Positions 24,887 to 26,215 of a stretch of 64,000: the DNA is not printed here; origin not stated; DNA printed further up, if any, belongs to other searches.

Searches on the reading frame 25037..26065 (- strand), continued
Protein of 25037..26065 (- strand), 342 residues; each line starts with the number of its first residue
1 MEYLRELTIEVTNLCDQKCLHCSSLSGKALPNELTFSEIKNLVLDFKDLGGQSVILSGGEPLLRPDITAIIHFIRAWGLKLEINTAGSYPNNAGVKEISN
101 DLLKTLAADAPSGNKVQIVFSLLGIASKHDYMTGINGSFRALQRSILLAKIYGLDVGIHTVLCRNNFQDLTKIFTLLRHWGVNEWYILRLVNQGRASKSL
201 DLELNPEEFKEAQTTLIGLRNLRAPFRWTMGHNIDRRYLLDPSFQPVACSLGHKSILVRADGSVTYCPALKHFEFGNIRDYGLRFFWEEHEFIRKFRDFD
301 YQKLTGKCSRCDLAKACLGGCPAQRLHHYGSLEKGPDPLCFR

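Call 35: search_protein_families(library=pfam, proteins=[L095:8092-8832:+, L097:6030-6590:+, L099:5816-6886:+, L009:9950-10864:+, L013:7453-7872:-, L005:7975-8301:+, L009:7552-8022:+, L099:5068-5844:+, L098:1814-2230:+], max_evalue=0.01)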
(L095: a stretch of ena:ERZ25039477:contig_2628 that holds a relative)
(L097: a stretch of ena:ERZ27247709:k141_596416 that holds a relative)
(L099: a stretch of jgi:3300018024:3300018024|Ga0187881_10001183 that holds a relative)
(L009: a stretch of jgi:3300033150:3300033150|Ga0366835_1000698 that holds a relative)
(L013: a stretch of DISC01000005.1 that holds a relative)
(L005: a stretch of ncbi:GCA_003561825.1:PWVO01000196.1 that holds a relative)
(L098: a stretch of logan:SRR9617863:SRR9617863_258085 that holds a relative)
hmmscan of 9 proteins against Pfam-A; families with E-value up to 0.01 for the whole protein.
L095:8092-8832:+ (246 aa): 1 family
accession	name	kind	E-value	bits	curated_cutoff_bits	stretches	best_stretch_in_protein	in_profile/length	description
PF18754.6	Nmad3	-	8.1e-24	85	27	1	3-167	1-174/247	Nucleotide modification associated domain 3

L097:6030-6590:+ (186 aa): 2 families
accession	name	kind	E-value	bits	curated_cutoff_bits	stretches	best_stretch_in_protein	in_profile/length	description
PF10050.14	DUF2284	-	1.1e-17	64.8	25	1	7-180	3-160/161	Predicted metal-binding protein (DUF2284)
PF14691.11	Fer4_20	-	0.0042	17.3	25.8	0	99-138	3-42/113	Dihydroprymidine dehydrogenase domain II, 4Fe-4S cluster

L099:5816-6886:+ (356 aa): 1 family
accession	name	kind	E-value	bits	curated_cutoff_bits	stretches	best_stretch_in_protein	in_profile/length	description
PF18723.6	HMUDK_hel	-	2.5e-112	375.3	25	1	30-307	2-280/281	5-hmdU DNA kinase, helical domain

L009:9950-10864:+ (304 aa): 1 family
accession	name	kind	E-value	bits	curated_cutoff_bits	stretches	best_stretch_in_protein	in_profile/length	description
PF20691.3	TAGT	-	1.1e-13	52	27.5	1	5-194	4-192/205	TET-Associated Glycosyltransferase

L013:7453-7872:- (139 aa): 1 family
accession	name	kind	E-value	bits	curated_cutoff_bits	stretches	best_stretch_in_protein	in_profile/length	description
PF05014.21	Nuc_deoxyrib_tr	-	7.3e-12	45.9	28.8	1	3-103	1-102/117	Nucleoside 2-deoxyribosyltransferase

L005:7975-8301:+ (108 aa): 1 family
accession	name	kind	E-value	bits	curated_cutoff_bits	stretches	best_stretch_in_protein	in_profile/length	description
PF03819.22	MazG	-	0.0069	17.1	22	1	36-92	8-68/74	MazG nucleotide pyrophosphohydrolase domain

L009:7552-8022:+ (156 aa): 3 families
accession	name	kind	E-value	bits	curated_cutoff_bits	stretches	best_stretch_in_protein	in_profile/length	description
PF05014.21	Nuc_deoxyrib_tr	-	7.8e-11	42.6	28.8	1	36-122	1-98/117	Nucleoside 2-deoxyribosyltransferase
PF15891.11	Nuc_deoxyri_tr2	-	8.5e-05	23.3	30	1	35-120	3-101/105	Nucleoside 2-deoxyribosyltransferase like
PF18306.6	LDcluster4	-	0.0082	16.2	26.3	0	80-126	85-129/151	SLOG cluster4 family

L099:5068-5844:+ (258 aa): 0 families

L098:1814-2230:+ (138 aa): 1 family
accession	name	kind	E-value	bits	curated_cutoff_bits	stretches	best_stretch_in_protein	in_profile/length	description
PF10050.14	DUF2284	-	0.0031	17.7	25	1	60-118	75-132/161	Predicted metal-binding protein (DUF2284)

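Call 46: search_solved_structures(query=A1, max_evalue=0.001)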
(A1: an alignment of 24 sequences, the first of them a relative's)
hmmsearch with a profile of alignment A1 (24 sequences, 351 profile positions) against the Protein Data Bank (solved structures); distinct sequences matched with E-value up to 0.001: 41.
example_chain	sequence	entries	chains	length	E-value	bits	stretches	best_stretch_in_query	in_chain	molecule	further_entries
6c8v_A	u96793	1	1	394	1.5e-36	129.4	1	10-346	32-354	Coenzyme PQQ synthesis protein E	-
6efn_A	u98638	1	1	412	9.3e-26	93.9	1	9-268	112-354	Sporulation killing factor maturation protein SkfB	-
5v1q_A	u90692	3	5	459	3.7e-23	85.3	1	14-329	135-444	Radical SAM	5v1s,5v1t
5wgg_A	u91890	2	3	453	1.1e-19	74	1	5-337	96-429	Radical SAM domain protein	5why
7vob_C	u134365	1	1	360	4.2e-17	65.4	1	8-187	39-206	Cytosylglucuronate decarboxylase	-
7voc_C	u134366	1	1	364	4.3e-17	65.4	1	8-187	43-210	Cytosylglucuronate decarboxylase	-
2fb2_A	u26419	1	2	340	1e-13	54.3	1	4-190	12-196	Molybdenum cofactor biosynthesis protein A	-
1tv7_A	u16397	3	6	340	1.8e-13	53.5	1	4-190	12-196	Molybdenum cofactor biosynthesis protein A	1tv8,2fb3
4m7s_A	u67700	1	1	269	3.7e-13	52.5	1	242-316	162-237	BtrN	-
4m7t_A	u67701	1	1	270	3.9e-13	52.4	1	242-316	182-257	BtrN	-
4k37_A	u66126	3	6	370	4.5e-12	48.9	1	15-329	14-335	Anaerobic sulfatase-maturating enzyme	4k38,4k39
4k36_A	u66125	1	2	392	5.5e-12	48.6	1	15-329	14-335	Anaerobic sulfatase-maturating enzyme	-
7tol_A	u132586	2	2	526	2.9e-10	43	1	9-107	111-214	glycerol dibiphytanyl glycerol tetraether - macrocyclic archaeol synthase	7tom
8vpo_A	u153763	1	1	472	2.9e-09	39.6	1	3-334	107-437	Radical SAM core domain-containing protein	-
9dfu_A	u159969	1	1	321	5.9e-08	35.4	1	12-187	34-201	Radical SAM core domain-containing protein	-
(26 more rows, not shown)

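Call 47: search_protein_families(library=padloc, proteins=[window:25037-26065:-, L097:7001-8269:+, L099:7001-8269:+, L002:9017-9658:+, L095:8092-8832:+], max_evalue=0.01)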
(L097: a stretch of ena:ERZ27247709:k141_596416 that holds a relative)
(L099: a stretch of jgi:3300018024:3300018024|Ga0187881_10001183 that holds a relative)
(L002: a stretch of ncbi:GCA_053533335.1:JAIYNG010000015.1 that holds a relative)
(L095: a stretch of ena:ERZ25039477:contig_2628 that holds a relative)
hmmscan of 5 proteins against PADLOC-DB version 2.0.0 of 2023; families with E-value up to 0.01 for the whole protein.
window:25037-26065:- (342 aa): 2 families
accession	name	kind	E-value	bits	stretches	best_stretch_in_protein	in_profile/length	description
PDLC02904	pVip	-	4.9e-12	43.9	1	11-212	9-193/262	Viperins associated with kinases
PDLC02903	pVip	-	6.2e-12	43.5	1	9-211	4-188/257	Viperins not associated with kinases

L097:7001-8269:+ (422 aa): 2 families
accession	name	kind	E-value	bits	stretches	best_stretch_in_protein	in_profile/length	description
PDLC02904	pVip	-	1.5e-11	42.3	1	11-275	8-197/262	Viperins associated with kinases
PDLC02903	pVip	-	7.1e-11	40.1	1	8-274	2-193/257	Viperins not associated with kinases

L099:7001-8269:+ (422 aa): 2 families
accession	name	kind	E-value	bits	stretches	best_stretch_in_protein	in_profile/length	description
PDLC02903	pVip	-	8.7e-12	43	1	8-255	2-186/257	Viperins not associated with kinases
PDLC02904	pVip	-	9.6e-11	39.7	1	11-259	8-194/262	Viperins associated with kinases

L002:9017-9658:+ (213 aa): 0 families

L095:8092-8832:+ (246 aa): 0 families

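Call 48: find_related_loci(query=P0029, collection=viral_contigs, flank=8000)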
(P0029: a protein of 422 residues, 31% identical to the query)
Query P0029 (422 aa) in viral_contigs; peptide patterns used: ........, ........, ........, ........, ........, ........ (x = any residue, [..] = any of these).
3 stretches matched a pattern; 1 encode a relative of the query (tblastn E <= 1e-3); 1 distinct loci.
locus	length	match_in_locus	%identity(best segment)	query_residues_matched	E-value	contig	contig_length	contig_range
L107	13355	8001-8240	33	107-191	3e-6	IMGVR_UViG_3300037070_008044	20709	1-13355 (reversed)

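Call 50: search_protein_families(library=pfam, proteins=[L011:2194-4374:-, L011:4479-6833:-, L012:5737-7848:-, L012:5108-5620:-, L012:10069-10446:-, L012:10578-10973:+, L012:10987-11700:-, L012:4710-5075:+, L012:4023-4658:+, L012:11694-13163:-], max_evalue=0.001)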
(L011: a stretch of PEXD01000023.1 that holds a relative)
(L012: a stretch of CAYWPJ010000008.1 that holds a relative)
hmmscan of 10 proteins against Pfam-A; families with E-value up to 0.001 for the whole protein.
L011:2194-4374:- (726 aa): 0 families

L011:4479-6833:- (784 aa): 1 family
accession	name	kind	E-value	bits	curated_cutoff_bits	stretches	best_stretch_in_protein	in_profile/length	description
PF00437.27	T2SSE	-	1.3e-15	57.4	24.9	1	374-622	38-273/370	Type II/IV secretion system protein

L012:5737-7848:- (703 aa): 1 family
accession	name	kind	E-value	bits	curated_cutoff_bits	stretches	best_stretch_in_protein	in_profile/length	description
PF01261.30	AP_endonuc_2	-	6.6e-16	59.2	31.1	1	532-629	150-230/249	Xylose isomerase-like TIM barrel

L012:5108-5620:- (170 aa): 2 families
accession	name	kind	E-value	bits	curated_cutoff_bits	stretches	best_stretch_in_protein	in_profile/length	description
PF01864.22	CarS-like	-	6.2e-29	101.6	22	1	3-169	3-174/175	CDP-archaeol synthase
PF01148.25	CTP_transf_1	-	0.00018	21.9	24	1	42-110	169-231/264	Cytidylyltransferase family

L012:10069-10446:- (125 aa): 0 families

L012:10578-10973:+ (131 aa): 1 family
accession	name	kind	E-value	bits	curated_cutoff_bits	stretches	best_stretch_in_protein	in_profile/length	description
PF24709.1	DUF7670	-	1.9e-31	109.3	29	1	3-126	2-116/118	Domain of unknown function (DUF7670)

L012:10987-11700:- (237 aa): 1 family
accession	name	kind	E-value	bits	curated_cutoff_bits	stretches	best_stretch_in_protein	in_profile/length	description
PF12705.13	PDDEXK_1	-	2.7e-13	50.9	22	1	57-233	61-247/247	PD-(D/E)XK nuclease superfamily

L012:4710-5075:+ (121 aa): 0 families

L012:4023-4658:+ (211 aa): 1 family
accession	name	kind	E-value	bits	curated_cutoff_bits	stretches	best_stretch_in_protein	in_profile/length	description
PF01066.26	CDP-OH_P_transf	-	4.5e-07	30.8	22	1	52-151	3-95/152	CDP-alcohol phosphatidyltransferase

L012:11694-13163:- (489 aa): 0 families

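Call 69: predict_structure(alignment_id=A1)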
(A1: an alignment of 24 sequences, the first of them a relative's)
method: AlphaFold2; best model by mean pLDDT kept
length: 342 residues; sequences in the alignment: 24
mean_pLDDT: 91.8   pTM: 0.90
mean pLDDT of the five models: 91.8, 91.4, 90.5, 90.3, 90.2
residues with pLDDT >= 90: 238; 70-90: 99; 50-70: 5; < 50: 0
segments of 3 or more residues with pLDDT < 50: none
pLDDT, mean of each block of 10 residues (from residue 1): 88 93 88 97 97 95 96 94 95 92 87 85 96 95 98 96 96 97 95 90 95 95 87 88 85 89 90 91 94 87 90 85 89 89 90
secondary structure, 60 per line:
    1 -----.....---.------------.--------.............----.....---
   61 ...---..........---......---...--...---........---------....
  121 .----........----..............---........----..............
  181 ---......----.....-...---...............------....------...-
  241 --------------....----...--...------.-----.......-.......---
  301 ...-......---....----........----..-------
elements in order: E6-10 H36-48 E53-57 H67-76 E80-85 E89-91 E94-96 H100-107 E117-121 H126-133 H138-151 E155-162 H167-180 E184-189 H194-198 H206-220 E227-230 E255-258 E263-265 H283-289 H291-297 H307-310 H314-317 H322-329

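Call 72: fold_search(model_id=the predicted structure, library=pdb)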
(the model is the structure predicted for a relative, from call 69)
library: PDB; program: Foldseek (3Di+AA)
matches with E <= 10: 1692; with E <= 0.001: 126
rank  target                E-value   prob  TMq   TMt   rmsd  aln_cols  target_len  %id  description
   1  5v1t_A                8.3e-18  1.00  0.79  0.63   3.8       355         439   17  Crystal structure of Streptococcus suis SuiB bound to precursor peptide SuiA (released 2017-08-30)
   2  5v1s_A                1.1e-17  1.00  0.75  0.62   4.0       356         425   17  Crystal structure of Streptococcus suis SuiB bound to S-adenosylmethionine (released 2017-08-30)
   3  6efn                  1.1e-17  1.00  0.70  0.63   3.4       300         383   19  Structure of a RiPP maturase, SkfB (released 2018-10-24)
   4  5v1q_B                2.6e-17  1.00  0.77  0.62   3.9       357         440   17  Crystal structure of Streptococcus suis SuiB (released 2017-08-30)
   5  5v1q_A                5.8e-17  1.00  0.75  0.62   4.0       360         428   17  Crystal structure of Streptococcus suis SuiB (released 2017-08-30)
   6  5v1s_B                6.5e-16  1.00  0.75  0.61   4.1       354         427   17  Crystal structure of Streptococcus suis SuiB bound to S-adenosylmethionine (released 2017-08-30)
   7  6c8v                  2.2e-15  1.00  0.67  0.72   4.8       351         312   19  X-ray structure of PqqE from Methylobacterium extorquens (released 2018-02-14)
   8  4k36_B                3.5e-13  1.00  0.73  0.69   4.7       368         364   18  His6 tagged anSMEcpe with bound AdoMet (released 2013-05-08)
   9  4k36_A                4.4e-13  1.00  0.71  0.65   4.8       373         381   20  His6 tagged anSMEcpe with bound AdoMet (released 2013-05-08)
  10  4k39_B                5.6e-13  1.00  0.71  0.68   5.0       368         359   19  Native anSMEcpe with bound AdoMet and Cp18Cys peptide (released 2013-05-08)
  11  4k37_A                9.7e-13  1.00  0.71  0.67   4.8       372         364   20  Native anSMEcpe with bound AdoMet (released 2013-05-08)
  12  4k37_B                2.4e-12  1.00  0.72  0.68   4.9       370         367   19  Native anSMEcpe with bound AdoMet (released 2013-05-08)
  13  4k39_A                2.5e-12  1.00  0.72  0.69   4.4       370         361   18  Native anSMEcpe with bound AdoMet and Cp18Cys peptide (released 2013-05-08)
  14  4k38_B                3.4e-12  1.00  0.72  0.69   4.8       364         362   18  Native anSMEcpe with bound AdoMet and Kp18Cys peptide (released 2013-05-08)
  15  7vob                  4.1e-12  1.00  0.65  0.67   7.2       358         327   18  The crystal structure of a Radical SAM Enzyme BlsE involved in the Biosynthesis of Blasticidin S (released 2022-05-04)
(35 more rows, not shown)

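Call 79: search_protein_families(library=phrogs, proteins=[window:25037-26065:-], max_evalue=0.001)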
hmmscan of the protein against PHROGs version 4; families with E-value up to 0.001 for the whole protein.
window:25037-26065:- (342 aa): 5 families
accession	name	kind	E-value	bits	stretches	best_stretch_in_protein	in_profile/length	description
phrog_15140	-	other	4.6e-09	36.6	1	8-177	90-252/366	radical SAM domain-containing protein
phrog_1802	-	other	6.8e-09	36.1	1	5-340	44-388/556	radical SAM domain-containing protein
phrog_27238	-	other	1e-07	32.4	1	10-199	28-207/338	radical SAM domain-containing protein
phrog_21308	-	other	8.9e-07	28.4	1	10-94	418-507/735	radical SAM domain-containing protein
phrog_13987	-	other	7.7e-06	26.4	1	3-93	13-107/274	radical SAM domain-containing protein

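Call 85: search_protein_representatives(alignment_id=A2)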
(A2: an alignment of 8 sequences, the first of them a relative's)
Query: 8 sequences, 346 profile positions. Proteins with E-value up to 0.001 (for the whole library): 64848; up to 1e-10: 23660; up to 1e-30: 1275. The best 150 are listed.
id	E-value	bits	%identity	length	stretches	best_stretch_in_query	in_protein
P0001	5.9e-150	515.8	-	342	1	1-343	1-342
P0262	3.9e-139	480.2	-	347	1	2-343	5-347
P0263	9.9e-101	353.9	-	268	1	1-252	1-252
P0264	1.6e-81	290.8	-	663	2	7-341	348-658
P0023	7.5e-80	285.3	-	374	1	4-343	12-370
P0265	1.9e-78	280.6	-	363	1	3-343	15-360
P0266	3.7e-78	279.7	-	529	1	4-343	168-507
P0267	4.8e-78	279.3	-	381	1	4-345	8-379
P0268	1.5e-77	277.7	-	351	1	1-344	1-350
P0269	5.0e-77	276.0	-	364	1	3-344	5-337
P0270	1.0e-76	274.9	-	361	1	3-344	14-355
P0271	1.3e-76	274.6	-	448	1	9-341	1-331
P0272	1.5e-76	274.4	-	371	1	3-338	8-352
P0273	1.9e-76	274.0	-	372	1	3-341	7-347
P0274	1.4e-74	267.9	-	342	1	2-342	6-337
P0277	3.0e-73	263.5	-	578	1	5-334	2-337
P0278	5.5e-73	262.7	-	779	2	4-343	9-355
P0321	1.6e-60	221.7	-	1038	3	31-300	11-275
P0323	8.6e-60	219.3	-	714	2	5-266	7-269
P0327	1.9e-59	218.2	-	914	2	6-345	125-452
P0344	6.3e-56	206.6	-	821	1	3-326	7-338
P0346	9.0e-56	206.1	-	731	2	8-344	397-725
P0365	1.9e-53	198.4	-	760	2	7-343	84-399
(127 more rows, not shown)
